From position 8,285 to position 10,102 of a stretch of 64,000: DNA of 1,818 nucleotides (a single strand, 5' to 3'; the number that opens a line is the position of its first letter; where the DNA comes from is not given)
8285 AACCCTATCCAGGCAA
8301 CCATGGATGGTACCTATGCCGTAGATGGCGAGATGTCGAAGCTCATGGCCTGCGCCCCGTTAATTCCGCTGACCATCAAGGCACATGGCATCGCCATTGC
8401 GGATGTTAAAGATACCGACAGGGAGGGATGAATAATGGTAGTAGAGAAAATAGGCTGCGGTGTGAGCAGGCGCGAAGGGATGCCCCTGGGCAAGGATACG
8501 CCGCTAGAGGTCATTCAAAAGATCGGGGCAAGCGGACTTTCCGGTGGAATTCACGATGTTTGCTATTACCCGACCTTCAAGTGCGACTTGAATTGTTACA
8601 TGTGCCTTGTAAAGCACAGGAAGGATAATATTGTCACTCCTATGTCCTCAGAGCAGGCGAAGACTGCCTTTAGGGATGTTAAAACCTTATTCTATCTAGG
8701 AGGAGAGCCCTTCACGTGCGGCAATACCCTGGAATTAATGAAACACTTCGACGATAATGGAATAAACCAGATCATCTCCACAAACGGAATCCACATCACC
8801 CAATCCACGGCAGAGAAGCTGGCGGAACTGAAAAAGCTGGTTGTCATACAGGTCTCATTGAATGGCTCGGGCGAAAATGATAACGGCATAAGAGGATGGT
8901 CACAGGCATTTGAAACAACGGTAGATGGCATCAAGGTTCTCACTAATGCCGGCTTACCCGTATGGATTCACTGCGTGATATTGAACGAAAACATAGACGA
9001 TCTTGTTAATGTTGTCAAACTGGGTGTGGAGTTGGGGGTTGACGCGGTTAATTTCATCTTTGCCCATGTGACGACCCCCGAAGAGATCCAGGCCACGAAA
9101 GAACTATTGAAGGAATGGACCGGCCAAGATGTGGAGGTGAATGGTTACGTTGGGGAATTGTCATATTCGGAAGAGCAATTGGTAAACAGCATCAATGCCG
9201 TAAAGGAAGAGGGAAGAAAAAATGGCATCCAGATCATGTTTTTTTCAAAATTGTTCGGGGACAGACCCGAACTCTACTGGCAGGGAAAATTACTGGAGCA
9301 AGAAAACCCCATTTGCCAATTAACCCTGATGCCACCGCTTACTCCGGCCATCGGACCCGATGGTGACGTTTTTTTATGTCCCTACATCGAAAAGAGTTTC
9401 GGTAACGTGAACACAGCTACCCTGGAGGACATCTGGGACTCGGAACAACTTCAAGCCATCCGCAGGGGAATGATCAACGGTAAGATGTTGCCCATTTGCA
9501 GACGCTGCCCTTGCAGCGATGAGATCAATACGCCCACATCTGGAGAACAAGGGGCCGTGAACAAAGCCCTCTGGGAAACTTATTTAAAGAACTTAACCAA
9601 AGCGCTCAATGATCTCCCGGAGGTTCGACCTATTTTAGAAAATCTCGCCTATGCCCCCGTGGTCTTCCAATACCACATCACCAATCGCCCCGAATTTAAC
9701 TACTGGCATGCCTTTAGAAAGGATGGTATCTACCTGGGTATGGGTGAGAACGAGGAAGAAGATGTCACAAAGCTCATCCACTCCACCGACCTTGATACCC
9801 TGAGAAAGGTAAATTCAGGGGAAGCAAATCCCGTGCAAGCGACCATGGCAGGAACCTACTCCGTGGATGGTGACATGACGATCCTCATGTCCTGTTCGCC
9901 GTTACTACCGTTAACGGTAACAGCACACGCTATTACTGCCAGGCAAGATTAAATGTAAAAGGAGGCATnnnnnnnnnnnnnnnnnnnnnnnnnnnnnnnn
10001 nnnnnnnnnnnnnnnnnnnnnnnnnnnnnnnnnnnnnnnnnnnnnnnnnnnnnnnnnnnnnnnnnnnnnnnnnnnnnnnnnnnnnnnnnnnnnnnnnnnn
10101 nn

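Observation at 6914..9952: Tandemly duplicated radical SAM enzymes fused to SCP2-like C-terminal domains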

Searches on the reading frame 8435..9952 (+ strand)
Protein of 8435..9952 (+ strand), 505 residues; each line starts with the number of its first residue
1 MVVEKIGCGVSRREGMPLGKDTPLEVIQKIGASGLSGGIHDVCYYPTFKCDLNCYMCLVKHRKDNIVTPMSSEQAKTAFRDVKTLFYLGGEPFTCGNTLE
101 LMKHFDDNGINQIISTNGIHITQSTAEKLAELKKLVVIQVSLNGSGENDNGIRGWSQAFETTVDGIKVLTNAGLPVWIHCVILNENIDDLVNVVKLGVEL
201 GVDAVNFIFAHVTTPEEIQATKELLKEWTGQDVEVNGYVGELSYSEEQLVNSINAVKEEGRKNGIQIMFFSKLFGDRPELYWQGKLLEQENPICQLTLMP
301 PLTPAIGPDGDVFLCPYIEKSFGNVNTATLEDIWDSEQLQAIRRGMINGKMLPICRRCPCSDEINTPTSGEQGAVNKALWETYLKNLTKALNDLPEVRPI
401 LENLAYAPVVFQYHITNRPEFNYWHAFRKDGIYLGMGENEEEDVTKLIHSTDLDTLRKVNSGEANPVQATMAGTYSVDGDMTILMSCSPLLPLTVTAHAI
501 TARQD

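Call 3: search_protein_families(library=pfam, proteins=[window:8435-9952:+], max_evalue=0.1)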
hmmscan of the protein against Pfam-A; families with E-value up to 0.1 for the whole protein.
window:8435-9952:+ (505 aa): 4 families
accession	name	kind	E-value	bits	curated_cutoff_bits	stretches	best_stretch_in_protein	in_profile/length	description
PF04055.27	Radical_SAM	-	2.8e-15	57.3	29.5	1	45-196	2-165/166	Radical SAM superfamily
PF13186.11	SPASM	-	2.7e-12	47.2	21.5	1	305-359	9-67/67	Iron-sulfur cluster-binding domain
PF02036.22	SCP2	-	0.00017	22.3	21.3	1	409-491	22-100/101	SCP-2 sterol transfer family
PF02437.24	Ski_Sno_DHD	-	0.014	15.5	24.5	1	73-145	17-92/109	SKI/SNO/DAC Dachshund homology domain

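Call 4: search_protein_families(library=ncbifam, proteins=[window:8435-9952:+], max_evalue=0.1)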
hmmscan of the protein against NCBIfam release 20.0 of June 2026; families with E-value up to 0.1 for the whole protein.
window:8435-9952:+ (505 aa): 56 families (the best 25 are shown)
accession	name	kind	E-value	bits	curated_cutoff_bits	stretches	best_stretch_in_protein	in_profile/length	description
TIGR04055.1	rSAM_NirJ2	equivalog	3.4e-24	86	500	2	45-226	5-189/326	putative heme d1 biosynthesis radical SAM protein NirJ2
TIGR04545.1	rSAM_ahbD_hemeb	equivalog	1.2e-23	84.2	500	1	47-214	7-178/339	heme b synthase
NF033640.1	N_Twi_rSAM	subfamily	2.3e-22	79.6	170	2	70-220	161-318/398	twitch domain-containing radical SAM protein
TIGR04347.1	pseudo_SAM_Halo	equivalog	3.3e-22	79.3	525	1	43-212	41-212/390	TIGR04347 family pseudo-SAM/SPASM protein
TIGR04546.1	rSAM_ahbC_deAc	equivalog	4e-21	75.3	650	1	44-207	43-210/390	12,18-didecarboxysiroheme deacetylase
TIGR04054.1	rSAM_NirJ1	equivalog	4.2e-21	75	650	1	31-208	29-208/387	putative heme d1 biosynthesis radical SAM protein NirJ1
NF050035.1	rSAM_WgK_link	exception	1.3e-19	70.5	650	1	47-207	16-181/367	radical SAM/SPASM peptide maturase WgkB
TIGR03962.1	mycofact_rSAM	equivalog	1.3e-17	64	265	1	45-201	17-177/339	mycofactocin radical SAM maturase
TIGR04251.1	SCM_rSAM_ScmF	equivalog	3.5e-17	62.8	400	1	40-364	4-317/353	SynChlorMet cassette radical SAM/SPASM protein ScmF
TIGR04317.1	W_rSAM_matur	equivalog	2.5e-16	59.8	380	2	47-207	11-181/349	tungsten cofactor oxidoreductase radical SAM maturase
TIGR02109.1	PQQ_syn_pqqE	equivalog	3.8e-16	59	381.35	1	47-207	14-179/358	pyrroloquinoline quinone biosynthesis protein PqqE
TIGR04053.2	TIGR04053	equivalog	5.3e-16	58.8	395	1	47-209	15-185/366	TIGR04053 family radical SAM/SPASM domain-containing protein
TIGR04250.1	SCM_rSAM_ScmE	equivalog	4e-15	55.6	400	1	47-198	10-166/358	SynChlorMet cassette radical SAM/SPASM protein ScmE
TIGR04051.1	rSAM_NirJ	equivalog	1e-14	54.3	515.45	1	48-212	10-176/354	heme d1 biosynthesis radical SAM protein NirJ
NF045574.1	sacti_mat_StsB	exception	1.6e-14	53.7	625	1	42-208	98-267/466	StsB family radical SAM/SPASM domain sactipeptide maturase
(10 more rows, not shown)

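Call 6: find_homologous_proteins(query=window:8435-9952:+, max_evalue=0.00001)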
Query window:8435-9952:+ (505 aa): 40 proteins with E <= 0.00001 among 8000 candidates.
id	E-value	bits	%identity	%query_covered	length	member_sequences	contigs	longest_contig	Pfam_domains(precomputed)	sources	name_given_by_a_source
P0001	0.0e+0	1173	100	100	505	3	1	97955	PF13186.12,PF04055.28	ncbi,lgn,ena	-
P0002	1.7e-245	834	70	100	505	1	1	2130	PF13186.12,PF04055.28,PF13353.12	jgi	jgi:MoaA/NifB/PqqE/SkfB family radical SAM enzyme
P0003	6.0e-224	763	65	99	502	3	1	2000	PF13186.12,PF04055.28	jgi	-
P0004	7.9e-224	762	66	98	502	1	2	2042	PF13186.12,PF04055.28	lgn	-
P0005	2.6e-214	731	64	97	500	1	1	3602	PF13186.12,PF04055.28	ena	-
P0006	1.1e-213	729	63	98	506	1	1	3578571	PF13186.12,PF04055.28,PF13353.12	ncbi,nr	ncbi:MAG: radical SAM protein [Thermoplasmata archaeon]|nr:MAG: radical SAM protein [Thermoplasmata 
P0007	1.3e-212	725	61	100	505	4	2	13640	PF13186.12,PF04055.28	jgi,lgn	jgi:MoaA/NifB/PqqE/SkfB family radical SAM enzyme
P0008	1.8e-212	725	61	99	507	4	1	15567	PF13186.12,PF04055.28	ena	-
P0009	5.4e-212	723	61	98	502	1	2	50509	PF13186.12,PF04055.28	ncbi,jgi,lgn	-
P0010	2.3e-210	718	61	98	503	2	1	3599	PF13186.12,PF04055.28,PF02036.23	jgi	-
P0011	1.2e-209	715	62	98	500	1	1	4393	PF13186.12,PF04055.28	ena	-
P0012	6.2e-207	706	61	99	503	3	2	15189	PF13186.12,PF04055.28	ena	-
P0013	1.5e-206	705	61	98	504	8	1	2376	PF13186.12,PF04055.28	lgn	-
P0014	3.0e-205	701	60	98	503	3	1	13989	PF13186.12,PF04055.28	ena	-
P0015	3.9e-204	697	60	98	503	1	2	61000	PF13186.12,PF04055.28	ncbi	ncbi:MAG: radical SAM protein [Promethearchaeota archaeon]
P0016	1.2e-203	696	58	98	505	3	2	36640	PF13186.12,PF04055.28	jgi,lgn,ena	jgi:MoaA/NifB/PqqE/SkfB family radical SAM enzyme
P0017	1.1e-202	692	59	97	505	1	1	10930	PF13186.12,PF04055.28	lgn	-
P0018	1.5e-202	692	59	98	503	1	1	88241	PF13186.12,PF04055.28,PF02036.23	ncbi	ncbi:MAG: radical SAM protein [Candidatus Thorarchaeota archaeon]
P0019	7.5e-202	690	59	99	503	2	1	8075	PF13186.12,PF04055.28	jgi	-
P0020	8.3e-199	680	58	99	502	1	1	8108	PF13186.12,PF04055.28,PF02036.23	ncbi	-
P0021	8.4e-197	673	57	99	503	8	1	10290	PF13186.12,PF04055.28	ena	-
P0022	1.8e-196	672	60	97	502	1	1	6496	PF13186.12,PF04055.28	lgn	-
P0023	1.7e-195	669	59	97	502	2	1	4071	PF13186.12,PF04055.28,PF13353.12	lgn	-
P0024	6.4e-191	654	56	97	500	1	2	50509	PF13186.12,PF04055.28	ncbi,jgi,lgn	-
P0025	2.3e-187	642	55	98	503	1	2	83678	PF13186.12,PF04055.28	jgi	-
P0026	1.6e-185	636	55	97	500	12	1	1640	PF13186.12,PF04055.28,PF13353.12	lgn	-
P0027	2.8e-183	628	54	98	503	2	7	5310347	PF13186.12,PF04055.28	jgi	jgi:MoaA/NifB/PqqE/SkfB family radical SAM enzyme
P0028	9.5e-182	623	55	97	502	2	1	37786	PF13186.12,PF04055.28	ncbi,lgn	-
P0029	3.6e-178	611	54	96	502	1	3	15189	PF13186.12,PF04055.28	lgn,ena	-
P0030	5.0e-178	611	54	97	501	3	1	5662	PF13186.12,PF04055.28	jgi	-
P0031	4.4e-174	598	53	97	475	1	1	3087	PF13186.12,PF04055.28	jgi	jgi:MoaA/NifB/PqqE/SkfB family radical SAM enzyme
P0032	9.3e-173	594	59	88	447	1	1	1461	PF13186.12,PF04055.28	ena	-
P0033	4.1e-163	562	48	97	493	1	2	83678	PF13186.12,PF04055.28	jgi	-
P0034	1.4e-160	553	60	79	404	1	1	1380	PF13186.12,PF04055.28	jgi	jgi:MoaA/NifB/PqqE/SkfB family radical SAM enzyme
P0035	5.3e-159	548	48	97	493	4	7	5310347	PF13186.12,PF04055.28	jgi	jgi:radical SAM protein with 4Fe4S-binding SPASM domain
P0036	7.3e-158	545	61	77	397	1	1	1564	PF13186.12,PF04055.28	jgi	-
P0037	3.7e-129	450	55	70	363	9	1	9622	PF13186.12,PF04055.28,PF13353.12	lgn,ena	-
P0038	3.6e-82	295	56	48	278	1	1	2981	PF04055.28,PF09250.17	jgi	-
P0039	3.6e-9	54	25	67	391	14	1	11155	PF13186.12,PF04055.28,PF13353.12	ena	-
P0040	4.9e-6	44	28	31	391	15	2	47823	PF13186.12,PF04055.28,PF13353.12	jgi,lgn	jgi:putative heme d1 biosynthesis radical SAM protein NirJ1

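Call 8: find_encoding_contigs(protein=P0001, flank=10000, max_places=3)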
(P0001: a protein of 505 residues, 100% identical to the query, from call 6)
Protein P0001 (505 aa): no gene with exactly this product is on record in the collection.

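Call 9: find_encoding_contigs(protein=P0006, flank=10000, max_places=3)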
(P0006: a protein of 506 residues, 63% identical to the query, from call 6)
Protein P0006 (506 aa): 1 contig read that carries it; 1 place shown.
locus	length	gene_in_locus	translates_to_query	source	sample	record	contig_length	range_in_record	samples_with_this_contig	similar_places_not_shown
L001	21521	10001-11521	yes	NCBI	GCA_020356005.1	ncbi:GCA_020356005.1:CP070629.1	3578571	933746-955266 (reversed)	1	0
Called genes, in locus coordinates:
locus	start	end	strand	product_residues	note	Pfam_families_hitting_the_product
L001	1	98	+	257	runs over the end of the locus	PF00809:Pterin_bind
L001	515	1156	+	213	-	PF13483:Lactamase_B_3, PF12706:Lactamase_B_2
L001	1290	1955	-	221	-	PF01912:eIF-6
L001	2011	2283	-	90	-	PF01198:Ribosomal_L31e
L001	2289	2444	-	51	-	PF00832:Ribosomal_L39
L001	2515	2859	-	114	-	PF01984:dsDNA_bind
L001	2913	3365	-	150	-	PF01090:Ribosomal_S19e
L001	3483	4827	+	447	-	PF12840:HTH_20 (faint), PF24266:HTH_HVO_0163_N, PF13412:HTH_24 (weak)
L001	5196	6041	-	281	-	PF00248:Aldo_ket_red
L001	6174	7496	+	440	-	-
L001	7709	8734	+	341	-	PF04055:Radical_SAM, PF13186:SPASM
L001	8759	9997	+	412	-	PF11468:PTase_Orf2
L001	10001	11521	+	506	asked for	PF13353:Fer4_12 (weak), PF04055:Radical_SAM, PF13186:SPASM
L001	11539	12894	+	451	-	PF04055:Radical_SAM, PF13186:SPASM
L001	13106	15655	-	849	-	PF17963:Big_9 (faint), PF22352:K319L-like_PKD (faint), PF00801:PKD, PF18911:PKD_4, PF21027:Sde0182_C (faint), PF00801:PKD (weak), PF18911:PKD_4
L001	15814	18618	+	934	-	PF01637:ATPase_2 (weak), PF07719:TPR_2 (faint), PF13181:TPR_8 (faint), PF00515:TPR_1 (faint), PF13424:TPR_12 (weak)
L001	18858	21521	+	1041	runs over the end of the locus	PF05658:YadA_head (weak), PF13313:DUF4082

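Call 10: find_encoding_contigs(protein=P0027, flank=10000, max_places=3)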
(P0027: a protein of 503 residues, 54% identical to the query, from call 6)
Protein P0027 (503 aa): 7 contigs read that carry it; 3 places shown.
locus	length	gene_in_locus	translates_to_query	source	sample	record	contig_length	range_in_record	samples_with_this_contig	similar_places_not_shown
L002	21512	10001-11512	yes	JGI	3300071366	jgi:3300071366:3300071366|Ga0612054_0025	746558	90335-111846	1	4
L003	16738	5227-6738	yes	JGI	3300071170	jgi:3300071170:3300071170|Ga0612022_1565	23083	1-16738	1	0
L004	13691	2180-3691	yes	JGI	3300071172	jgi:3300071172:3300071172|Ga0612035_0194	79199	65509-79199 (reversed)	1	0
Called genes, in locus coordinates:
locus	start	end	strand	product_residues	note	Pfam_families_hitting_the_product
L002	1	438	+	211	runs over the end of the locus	PF01602:Adaptin_N, PF13513:HEAT_EZ (faint), PF02985:HEAT (faint), PF13646:HEAT_2 (faint)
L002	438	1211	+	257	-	PF08713:DNA_alkylation, PF13646:HEAT_2 (faint)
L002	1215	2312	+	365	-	PF04055:Radical_SAM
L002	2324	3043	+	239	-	PF08713:DNA_alkylation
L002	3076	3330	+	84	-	-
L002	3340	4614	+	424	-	PF02321:OEP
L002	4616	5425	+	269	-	PF01149:Fapy_DNA_glyco, PF06831:H2TH, PF06827:zf-FPG_IleRS (weak)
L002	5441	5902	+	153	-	PF10050:DUF2284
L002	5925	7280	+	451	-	PF04055:Radical_SAM, PF13186:SPASM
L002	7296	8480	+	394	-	PF11468:PTase_Orf2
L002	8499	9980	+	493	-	PF04055:Radical_SAM, PF13186:SPASM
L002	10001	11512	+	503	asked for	PF04055:Radical_SAM, PF13186:SPASM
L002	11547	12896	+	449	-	PF04055:Radical_SAM, PF13186:SPASM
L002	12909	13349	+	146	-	PF12675:DUF3795 (faint)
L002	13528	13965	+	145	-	PF12675:DUF3795 (faint)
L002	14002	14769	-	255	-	PF05050:Methyltransf_21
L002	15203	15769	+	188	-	PF00027:cNMP_binding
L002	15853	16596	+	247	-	PF00106:adh_short, PF13561:adh_short_C2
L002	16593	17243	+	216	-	PF09335:VTT_dom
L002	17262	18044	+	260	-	PF01965:DJ-1_PfpI (weak), PF17124:ThiJ_like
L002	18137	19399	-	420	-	PF00078:RVT_1, PF08388:GIIM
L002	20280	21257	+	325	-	PF13936:HTH_38, PF00665:rve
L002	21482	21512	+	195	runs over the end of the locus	PF00027:cNMP_binding (weak)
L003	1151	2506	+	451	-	PF04055:Radical_SAM, PF13186:SPASM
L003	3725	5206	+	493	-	PF04055:Radical_SAM, PF13186:SPASM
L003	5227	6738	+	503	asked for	PF04055:Radical_SAM, PF13186:SPASM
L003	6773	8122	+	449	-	PF04055:Radical_SAM, PF13186:SPASM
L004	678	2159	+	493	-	PF04055:Radical_SAM, PF13186:SPASM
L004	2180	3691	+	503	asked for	PF04055:Radical_SAM, PF13186:SPASM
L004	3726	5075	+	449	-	PF04055:Radical_SAM, PF13186:SPASM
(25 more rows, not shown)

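Call 14: find_encoding_contigs(protein=P0016, flank=10000, max_places=2)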
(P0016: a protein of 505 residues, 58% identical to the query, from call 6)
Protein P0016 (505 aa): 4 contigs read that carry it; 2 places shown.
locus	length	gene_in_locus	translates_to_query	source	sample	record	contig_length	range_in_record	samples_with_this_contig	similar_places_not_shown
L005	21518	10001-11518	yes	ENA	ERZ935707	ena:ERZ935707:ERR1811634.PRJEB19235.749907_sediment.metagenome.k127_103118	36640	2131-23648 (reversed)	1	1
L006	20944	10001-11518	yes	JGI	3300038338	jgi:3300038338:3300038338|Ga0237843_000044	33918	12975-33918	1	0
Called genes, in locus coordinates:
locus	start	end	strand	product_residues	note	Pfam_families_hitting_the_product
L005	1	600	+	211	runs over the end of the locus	PF00072:Response_reg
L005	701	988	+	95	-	-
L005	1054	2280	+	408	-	-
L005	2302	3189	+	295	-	PF01297:ZnuA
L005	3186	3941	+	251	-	PF00950:ABC-3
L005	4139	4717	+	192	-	PF04542:Sigma70_r2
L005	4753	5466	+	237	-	PF01551:Peptidase_M23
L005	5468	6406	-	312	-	PF20903:SPL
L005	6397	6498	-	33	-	-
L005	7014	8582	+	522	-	PF13353:Fer4_12 (weak), PF04055:Radical_SAM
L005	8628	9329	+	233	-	-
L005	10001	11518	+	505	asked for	PF04055:Radical_SAM, PF13186:SPASM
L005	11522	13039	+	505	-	PF04055:Radical_SAM, PF13186:SPASM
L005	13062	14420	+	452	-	PF04055:Radical_SAM, PF13186:SPASM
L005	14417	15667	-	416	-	-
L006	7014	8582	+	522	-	PF13353:Fer4_12 (weak), PF04055:Radical_SAM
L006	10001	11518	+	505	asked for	PF04055:Radical_SAM, PF13186:SPASM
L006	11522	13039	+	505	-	PF04055:Radical_SAM, PF13186:SPASM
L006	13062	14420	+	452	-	PF04055:Radical_SAM, PF13186:SPASM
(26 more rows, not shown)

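Call 15: find_encoding_contigs(protein=P0009, flank=10000, max_places=2)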
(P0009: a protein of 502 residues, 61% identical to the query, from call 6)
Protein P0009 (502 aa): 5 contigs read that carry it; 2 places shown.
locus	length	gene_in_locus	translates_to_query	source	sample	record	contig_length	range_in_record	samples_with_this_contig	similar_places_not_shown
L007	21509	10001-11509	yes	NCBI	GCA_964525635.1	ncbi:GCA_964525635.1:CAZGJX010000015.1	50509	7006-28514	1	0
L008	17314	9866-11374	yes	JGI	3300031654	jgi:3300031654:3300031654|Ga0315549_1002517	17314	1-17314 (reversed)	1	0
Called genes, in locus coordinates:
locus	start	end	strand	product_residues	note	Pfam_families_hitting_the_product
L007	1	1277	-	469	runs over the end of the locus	PF02310:B12-binding, PF04055:Radical_SAM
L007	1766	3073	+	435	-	PF01136:Peptidase_U32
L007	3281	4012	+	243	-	-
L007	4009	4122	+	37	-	-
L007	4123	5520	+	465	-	PF04055:Radical_SAM, PF13186:SPASM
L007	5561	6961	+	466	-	PF04055:Radical_SAM, PF13186:SPASM (faint)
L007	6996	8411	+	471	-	PF02310:B12-binding, PF04055:Radical_SAM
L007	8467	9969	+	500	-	PF04055:Radical_SAM, PF13186:SPASM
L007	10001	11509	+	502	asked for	PF04055:Radical_SAM, PF13186:SPASM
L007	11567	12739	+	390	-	PF11468:PTase_Orf2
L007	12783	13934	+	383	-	-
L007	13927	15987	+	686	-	PF02036:SCP2 (faint), PF01136:Peptidase_U32 (faint)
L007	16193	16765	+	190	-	-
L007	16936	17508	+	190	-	-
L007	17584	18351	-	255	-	PF00535:Glycos_transf_2, PF10111:Glyco_tranf_2_2 (weak), PF13641:Glyco_tranf_2_3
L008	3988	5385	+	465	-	PF04055:Radical_SAM, PF13186:SPASM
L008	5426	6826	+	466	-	PF04055:Radical_SAM, PF13186:SPASM (faint)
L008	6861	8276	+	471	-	PF02310:B12-binding, PF04055:Radical_SAM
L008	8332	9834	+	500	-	PF04055:Radical_SAM, PF13186:SPASM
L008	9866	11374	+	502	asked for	PF04055:Radical_SAM, PF13186:SPASM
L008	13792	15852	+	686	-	PF02036:SCP2 (faint), PF01136:Peptidase_U32 (faint)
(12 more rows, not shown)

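Call 16: find_encoding_contigs(protein=P0025, flank=10000, max_places=2)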
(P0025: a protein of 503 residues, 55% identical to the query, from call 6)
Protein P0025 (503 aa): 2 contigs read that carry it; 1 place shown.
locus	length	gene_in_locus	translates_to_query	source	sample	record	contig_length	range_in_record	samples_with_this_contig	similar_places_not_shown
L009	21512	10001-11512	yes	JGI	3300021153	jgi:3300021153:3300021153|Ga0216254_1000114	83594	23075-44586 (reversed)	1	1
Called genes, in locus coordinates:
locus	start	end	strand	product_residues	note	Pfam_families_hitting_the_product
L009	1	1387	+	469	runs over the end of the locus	PF01602:Adaptin_N (faint), PF12717:Cnd1 (faint), PF13646:HEAT_2 (faint), PF02985:HEAT (faint), PF13513:HEAT_EZ (faint), PF08713:DNA_alkylation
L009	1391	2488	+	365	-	PF04055:Radical_SAM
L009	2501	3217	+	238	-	PF08713:DNA_alkylation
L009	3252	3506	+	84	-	PF12675:DUF3795 (weak)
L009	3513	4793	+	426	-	PF02321:OEP (weak)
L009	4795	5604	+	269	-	PF01149:Fapy_DNA_glyco, PF06831:H2TH, PF06827:zf-FPG_IleRS (weak)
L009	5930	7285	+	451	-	PF04055:Radical_SAM, PF13186:SPASM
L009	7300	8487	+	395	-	PF11468:PTase_Orf2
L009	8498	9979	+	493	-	PF04055:Radical_SAM, PF13186:SPASM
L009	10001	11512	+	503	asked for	PF04055:Radical_SAM, PF13186:SPASM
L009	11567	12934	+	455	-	PF04055:Radical_SAM, PF13186:SPASM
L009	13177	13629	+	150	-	-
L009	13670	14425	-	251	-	PF05050:Methyltransf_21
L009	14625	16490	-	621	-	PF01609:DDE_Tnp_1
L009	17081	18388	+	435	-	PF00919:UPF0004, PF04055:Radical_SAM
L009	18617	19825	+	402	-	PF01790:LGT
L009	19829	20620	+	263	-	PF00459:Inositol_P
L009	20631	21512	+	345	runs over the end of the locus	PF10111:Glyco_tranf_2_2 (weak), PF13641:Glyco_tranf_2_3, PF00535:Glycos_transf_2, PF13632:Glyco_trans_2_3 (weak)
